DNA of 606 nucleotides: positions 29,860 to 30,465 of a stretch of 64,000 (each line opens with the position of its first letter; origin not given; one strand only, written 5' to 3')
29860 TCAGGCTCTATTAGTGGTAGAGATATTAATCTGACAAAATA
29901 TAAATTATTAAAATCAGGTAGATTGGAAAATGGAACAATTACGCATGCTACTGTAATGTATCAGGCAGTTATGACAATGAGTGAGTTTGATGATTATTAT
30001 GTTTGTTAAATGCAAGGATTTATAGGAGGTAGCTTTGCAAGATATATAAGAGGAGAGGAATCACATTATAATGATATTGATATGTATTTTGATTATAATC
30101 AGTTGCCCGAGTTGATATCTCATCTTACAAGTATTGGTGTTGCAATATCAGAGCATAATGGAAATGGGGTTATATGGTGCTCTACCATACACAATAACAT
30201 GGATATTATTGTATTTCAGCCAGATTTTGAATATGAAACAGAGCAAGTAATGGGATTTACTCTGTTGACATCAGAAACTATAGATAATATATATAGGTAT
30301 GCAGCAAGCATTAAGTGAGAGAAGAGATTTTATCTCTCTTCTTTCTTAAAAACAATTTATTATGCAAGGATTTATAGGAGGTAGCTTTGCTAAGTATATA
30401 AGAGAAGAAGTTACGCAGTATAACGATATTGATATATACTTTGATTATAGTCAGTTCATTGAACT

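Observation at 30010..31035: Three tandem divergent minimal nucleotidyltransferase-fold paralogs at the distal end of the tail module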

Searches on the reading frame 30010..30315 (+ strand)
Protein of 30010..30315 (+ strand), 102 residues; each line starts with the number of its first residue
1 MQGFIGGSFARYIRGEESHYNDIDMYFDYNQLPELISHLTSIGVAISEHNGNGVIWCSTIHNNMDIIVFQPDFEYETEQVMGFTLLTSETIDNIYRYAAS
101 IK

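Call 6: search_protein_families(library=pfam, proteins=[window:30010-30315:+], max_evalue=10)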
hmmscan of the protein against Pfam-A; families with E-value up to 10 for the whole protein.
window:30010-30315:+ (102 aa): 0 families

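Call 7: search_protein_families(library=phrogs, proteins=[window:30010-30315:+], max_evalue=10)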
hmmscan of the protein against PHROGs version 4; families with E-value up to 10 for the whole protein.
window:30010-30315:+ (102 aa): 1 family
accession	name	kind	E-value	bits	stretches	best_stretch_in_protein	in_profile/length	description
phrog_15166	-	unknown function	0.28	11.8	1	4-79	19-99/141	-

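Call 10: find_homologous_proteins(query=A1, max_evalue=0.001)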
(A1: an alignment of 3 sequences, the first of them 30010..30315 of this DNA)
Query A1 (3 sequences) (102 aa, profile of the alignment): 8 proteins with E <= 0.001 among 94 candidates.
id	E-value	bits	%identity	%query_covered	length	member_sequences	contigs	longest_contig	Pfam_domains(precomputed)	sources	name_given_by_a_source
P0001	2.6e-54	200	57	96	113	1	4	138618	-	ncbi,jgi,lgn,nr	ncbi:MAG: hypothetical protein N4A72_10890 [Bacteroidales bacterium]|jgi:hypothetical protein|nr:hyp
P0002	2.2e-53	197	100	100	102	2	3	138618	-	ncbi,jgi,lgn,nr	ncbi:MAG: hypothetical protein N4A72_10885 [Bacteroidales bacterium]|jgi:hypothetical protein|nr:hyp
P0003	3.4e-52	193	59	98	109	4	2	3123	-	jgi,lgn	-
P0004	8.7e-52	192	60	100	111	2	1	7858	-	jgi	jgi:hypothetical protein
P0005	1.6e-51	191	62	100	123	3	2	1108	-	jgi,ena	-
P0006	1.1e-49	185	56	98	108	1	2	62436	-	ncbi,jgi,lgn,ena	-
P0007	2.2e-49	184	60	100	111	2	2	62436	-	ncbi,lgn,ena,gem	-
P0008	6.0e-45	170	76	96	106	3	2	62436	-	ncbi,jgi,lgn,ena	-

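Call 14: search_solved_structures(query=A2, max_evalue=10, show_alignments=3)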
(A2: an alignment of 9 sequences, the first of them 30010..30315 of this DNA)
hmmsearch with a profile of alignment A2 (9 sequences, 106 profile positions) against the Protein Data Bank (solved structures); distinct sequences matched with E-value up to 10: 6.
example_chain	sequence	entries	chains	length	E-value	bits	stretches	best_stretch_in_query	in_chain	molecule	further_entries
7mcd_A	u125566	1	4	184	1.5e-05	28.3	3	28-103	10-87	AI-designed TIM-barrel F15C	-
6cb6_A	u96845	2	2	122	0.14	15.6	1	15-57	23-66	Protein A6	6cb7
8izt_A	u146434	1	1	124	0.2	15.1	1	15-57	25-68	Virion morphogenesis protein OPG132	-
8izu_A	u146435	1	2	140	0.24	14.8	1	16-57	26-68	Virion morphogenesis protein OPG132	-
6p2i_A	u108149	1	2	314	0.53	13.7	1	12-50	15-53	Glycerate dehydrogenase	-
3q87_B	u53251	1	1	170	1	12.8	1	56-96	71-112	N6 adenine specific DNA methylase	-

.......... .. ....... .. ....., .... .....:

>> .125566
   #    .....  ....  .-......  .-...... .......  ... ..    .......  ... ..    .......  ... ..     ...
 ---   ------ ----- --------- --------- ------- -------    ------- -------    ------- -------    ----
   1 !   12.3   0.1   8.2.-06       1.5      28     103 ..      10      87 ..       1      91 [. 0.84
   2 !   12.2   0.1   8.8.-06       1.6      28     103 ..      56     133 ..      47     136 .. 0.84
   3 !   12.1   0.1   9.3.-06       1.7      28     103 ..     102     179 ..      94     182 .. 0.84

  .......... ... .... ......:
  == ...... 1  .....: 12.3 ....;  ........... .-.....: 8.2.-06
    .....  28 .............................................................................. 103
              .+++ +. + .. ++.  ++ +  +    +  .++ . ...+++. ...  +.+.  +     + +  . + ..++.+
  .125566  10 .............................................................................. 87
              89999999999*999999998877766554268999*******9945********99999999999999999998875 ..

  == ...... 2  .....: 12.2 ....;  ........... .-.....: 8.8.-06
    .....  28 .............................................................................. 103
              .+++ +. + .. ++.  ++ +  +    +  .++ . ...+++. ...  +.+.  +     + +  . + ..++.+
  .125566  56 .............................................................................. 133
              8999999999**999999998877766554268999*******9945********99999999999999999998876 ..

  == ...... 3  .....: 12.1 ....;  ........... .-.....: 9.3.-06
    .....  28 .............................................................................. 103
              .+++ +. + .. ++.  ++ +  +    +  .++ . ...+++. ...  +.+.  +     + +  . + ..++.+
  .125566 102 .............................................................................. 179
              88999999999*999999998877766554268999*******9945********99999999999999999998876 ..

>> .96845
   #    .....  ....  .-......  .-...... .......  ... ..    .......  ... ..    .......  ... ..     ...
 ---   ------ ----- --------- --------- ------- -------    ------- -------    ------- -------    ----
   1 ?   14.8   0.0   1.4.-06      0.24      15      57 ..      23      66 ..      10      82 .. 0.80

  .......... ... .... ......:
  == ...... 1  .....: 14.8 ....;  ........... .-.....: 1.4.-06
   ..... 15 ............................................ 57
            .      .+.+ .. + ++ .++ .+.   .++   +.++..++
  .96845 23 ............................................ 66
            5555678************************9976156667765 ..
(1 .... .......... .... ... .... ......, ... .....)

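Call 15: find_encoding_contigs(protein=P0007, flank=10000, max_places=4)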
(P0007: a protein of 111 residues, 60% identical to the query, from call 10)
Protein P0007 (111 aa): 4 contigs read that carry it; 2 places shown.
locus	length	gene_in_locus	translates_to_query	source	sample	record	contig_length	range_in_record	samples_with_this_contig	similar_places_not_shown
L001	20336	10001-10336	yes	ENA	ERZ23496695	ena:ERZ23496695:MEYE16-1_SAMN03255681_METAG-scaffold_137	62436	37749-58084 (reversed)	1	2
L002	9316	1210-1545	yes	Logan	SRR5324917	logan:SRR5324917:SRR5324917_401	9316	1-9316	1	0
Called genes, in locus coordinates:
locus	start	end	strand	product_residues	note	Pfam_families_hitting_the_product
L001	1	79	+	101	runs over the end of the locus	-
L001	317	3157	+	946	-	PF20155:TMP_3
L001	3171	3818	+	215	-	PF19512:DUF6046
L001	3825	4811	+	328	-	-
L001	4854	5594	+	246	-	-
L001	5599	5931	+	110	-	-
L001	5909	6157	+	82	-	-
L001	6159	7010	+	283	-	-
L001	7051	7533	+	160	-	-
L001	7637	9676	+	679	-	-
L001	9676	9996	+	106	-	-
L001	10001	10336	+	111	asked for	-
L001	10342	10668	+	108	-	-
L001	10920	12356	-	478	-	PF01145:Band_7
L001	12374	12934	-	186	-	-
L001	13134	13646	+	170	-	-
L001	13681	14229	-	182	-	-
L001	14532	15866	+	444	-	PF07969:Amidohydro_3 (weak), PF01979:Amidohydro_1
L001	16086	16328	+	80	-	PF08279:HTH_11 (weak)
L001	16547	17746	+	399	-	PF05147:LANC_like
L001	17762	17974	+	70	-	-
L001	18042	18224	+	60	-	-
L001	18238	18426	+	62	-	-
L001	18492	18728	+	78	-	-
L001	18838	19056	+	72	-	-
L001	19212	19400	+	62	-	-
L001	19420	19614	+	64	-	-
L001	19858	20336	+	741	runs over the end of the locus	PF04738:Lant_dehydr_N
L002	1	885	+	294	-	?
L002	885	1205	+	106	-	-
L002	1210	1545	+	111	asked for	-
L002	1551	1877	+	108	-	-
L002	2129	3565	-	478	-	PF01145:Band_7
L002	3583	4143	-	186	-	-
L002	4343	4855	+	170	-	-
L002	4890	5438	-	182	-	-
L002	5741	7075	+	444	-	PF07969:Amidohydro_3 (weak), PF01979:Amidohydro_1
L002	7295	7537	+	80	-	PF08279:HTH_11 (weak)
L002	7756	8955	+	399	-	PF05147:LANC_like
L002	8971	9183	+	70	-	-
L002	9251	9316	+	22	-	?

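Call 16: find_encoding_contigs(protein=P0004, flank=10000, max_places=4)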
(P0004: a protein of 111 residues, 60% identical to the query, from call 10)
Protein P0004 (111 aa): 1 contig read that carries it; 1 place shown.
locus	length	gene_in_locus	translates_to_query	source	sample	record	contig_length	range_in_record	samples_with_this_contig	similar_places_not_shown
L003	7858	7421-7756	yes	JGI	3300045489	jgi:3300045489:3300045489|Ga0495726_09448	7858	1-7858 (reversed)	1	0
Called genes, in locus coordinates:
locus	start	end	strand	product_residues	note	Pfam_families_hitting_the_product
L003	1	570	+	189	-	?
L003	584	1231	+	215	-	PF19512:DUF6046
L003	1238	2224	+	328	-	-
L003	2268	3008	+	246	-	-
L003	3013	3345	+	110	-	-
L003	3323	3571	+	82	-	-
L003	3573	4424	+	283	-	-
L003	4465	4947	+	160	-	-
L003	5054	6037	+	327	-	-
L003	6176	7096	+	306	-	-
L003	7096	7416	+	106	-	-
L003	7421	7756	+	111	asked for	-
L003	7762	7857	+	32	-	?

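Call 19: predict_structure(alignment_id=A2)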
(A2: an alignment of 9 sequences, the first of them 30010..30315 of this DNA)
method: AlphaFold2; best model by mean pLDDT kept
length: 102 residues; sequences in the alignment: 9
mean_pLDDT: 59.7   pTM: 0.46
mean pLDDT of the five models: 59.7, 54.4, 53.3, 52.8, 51.3
residues with pLDDT >= 90: 0; 70-90: 13; 50-70: 74; < 50: 15
segments of 3 or more residues with pLDDT < 50: 1-5, 59-64
pLDDT, mean of each block of 10 residues (from residue 1): 49 62 61 74 65 53 52 54 64 65 56
secondary structure, 60 per line:
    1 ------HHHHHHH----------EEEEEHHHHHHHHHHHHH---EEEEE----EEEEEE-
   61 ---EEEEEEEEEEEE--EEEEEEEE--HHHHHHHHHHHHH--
elements in order: H7-13 E24-28 H29-41 E45-49 E54-59 E64-75 E78-85 H88-100

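Call 21: search_protein_representatives(alignment_id=A2)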
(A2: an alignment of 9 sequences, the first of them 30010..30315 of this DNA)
Query: 9 sequences, 106 profile positions. Proteins with E-value up to 0.001 (for the whole library): 5; up to 1e-10: 2; up to 1e-30: 1. The best 5 are listed.
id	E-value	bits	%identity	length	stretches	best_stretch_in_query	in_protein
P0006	8.2e-53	193.2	-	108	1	1-104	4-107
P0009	1.9e-27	111.7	-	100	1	4-100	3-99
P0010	1.2e-06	44.8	-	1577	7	19-75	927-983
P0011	1.1e-04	38.5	-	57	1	4-41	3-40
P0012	1.0e-03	35.4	-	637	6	28-89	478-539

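Call 24: find_homologous_proteins(query=P0009, max_evalue=0.01)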
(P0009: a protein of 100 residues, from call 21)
Query P0009 (100 aa): 4 proteins with E <= 0.01 among 7 candidates.
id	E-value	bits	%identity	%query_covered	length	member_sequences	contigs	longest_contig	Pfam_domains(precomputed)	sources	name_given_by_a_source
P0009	1.2e-59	216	100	100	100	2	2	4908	-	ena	-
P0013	3.0e-46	173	83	100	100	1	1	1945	-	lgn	-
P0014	2.2e-36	142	67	98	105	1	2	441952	-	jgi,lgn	jgi:hypothetical protein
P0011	5.9e-10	57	75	40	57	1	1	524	-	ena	-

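Call 26: find_encoding_contigs(protein=P0014, flank=10000, max_places=3)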
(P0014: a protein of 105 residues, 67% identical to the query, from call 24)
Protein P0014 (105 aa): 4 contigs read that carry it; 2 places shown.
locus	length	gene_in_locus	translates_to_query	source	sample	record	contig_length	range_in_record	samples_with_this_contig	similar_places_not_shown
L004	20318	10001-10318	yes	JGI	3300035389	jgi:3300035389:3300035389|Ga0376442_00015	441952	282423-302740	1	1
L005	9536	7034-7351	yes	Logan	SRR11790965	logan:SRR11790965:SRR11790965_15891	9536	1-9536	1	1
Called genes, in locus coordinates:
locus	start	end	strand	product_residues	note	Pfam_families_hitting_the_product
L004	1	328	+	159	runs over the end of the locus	-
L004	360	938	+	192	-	-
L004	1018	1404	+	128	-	-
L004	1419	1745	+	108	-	-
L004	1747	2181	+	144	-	-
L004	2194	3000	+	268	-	-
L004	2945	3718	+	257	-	-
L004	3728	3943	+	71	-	-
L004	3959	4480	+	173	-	-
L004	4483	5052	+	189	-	PF05838:Glyco_hydro_108, PF09374:PG_binding_3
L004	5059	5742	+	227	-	PF05838:Glyco_hydro_108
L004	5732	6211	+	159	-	-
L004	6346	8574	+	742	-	PF18818:MPTase-PolyVal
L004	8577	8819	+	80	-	-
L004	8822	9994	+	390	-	-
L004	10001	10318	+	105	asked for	-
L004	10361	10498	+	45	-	-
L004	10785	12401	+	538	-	PF00005:ABC_tran, PF02463:SMC_N (weak), PF13304:AAA_21 (faint), PF12848:ABC_tran_Xtn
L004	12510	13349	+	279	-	PF13509:S1_2, PF17783:WHD_CvfB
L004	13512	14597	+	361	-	PF05175:MTS, PF06325:PrmA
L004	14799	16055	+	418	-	PF00270:DEAD, PF04851:ResIII (weak), PF00271:Helicase_C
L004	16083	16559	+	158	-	-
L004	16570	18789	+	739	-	PF04055:Radical_SAM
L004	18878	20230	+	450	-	PF04851:ResIII, PF00270:DEAD, PF00271:Helicase_C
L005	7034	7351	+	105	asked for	-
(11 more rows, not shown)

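Call 27: find_encoding_contigs(protein=P0009, flank=10000, max_places=3)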
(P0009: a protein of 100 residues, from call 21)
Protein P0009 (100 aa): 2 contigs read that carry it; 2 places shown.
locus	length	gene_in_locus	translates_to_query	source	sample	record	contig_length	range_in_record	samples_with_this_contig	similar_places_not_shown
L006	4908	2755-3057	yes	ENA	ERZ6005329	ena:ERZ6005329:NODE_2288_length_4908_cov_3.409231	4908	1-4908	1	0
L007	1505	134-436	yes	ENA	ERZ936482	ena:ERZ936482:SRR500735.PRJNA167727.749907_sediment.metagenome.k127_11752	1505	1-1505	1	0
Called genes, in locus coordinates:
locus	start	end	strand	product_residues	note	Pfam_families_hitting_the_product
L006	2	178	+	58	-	?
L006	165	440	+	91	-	-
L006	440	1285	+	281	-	-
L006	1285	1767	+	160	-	-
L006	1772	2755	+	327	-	-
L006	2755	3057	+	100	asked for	-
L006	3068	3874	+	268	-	PF02086:MethyltransfD12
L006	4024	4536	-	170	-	-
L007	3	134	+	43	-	?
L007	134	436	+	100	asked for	-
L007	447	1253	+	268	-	PF02086:MethyltransfD12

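Call 66: search_protein_families(library=phrogs, proteins=[L004:8822-9991:+], max_evalue=0.1)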
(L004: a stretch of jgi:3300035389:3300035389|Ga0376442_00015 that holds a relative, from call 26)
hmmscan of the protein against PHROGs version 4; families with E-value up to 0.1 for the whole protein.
L004:8822-9991:+ (390 aa): 7 families
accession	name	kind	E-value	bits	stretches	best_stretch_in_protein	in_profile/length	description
phrog_18608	-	unknown function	4.5e-34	119.4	4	149-200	218-269/416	-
phrog_38707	-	unknown function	3.9e-16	59.8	4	145-174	342-371/675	-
phrog_6907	-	unknown function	1.1e-06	30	1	69-169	14-94/99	-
phrog_36886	-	unknown function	0.0001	22.1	1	88-176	143-232/605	-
phrog_8437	-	unknown function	0.00023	21.7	1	85-173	32-113/230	-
phrog_4225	-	DNA, RNA and nucleotide metabolism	0.012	15.6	0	157-295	201-337/357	endonuclease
phrog_8832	-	unknown function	0.062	14.2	1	59-97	15-52/63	-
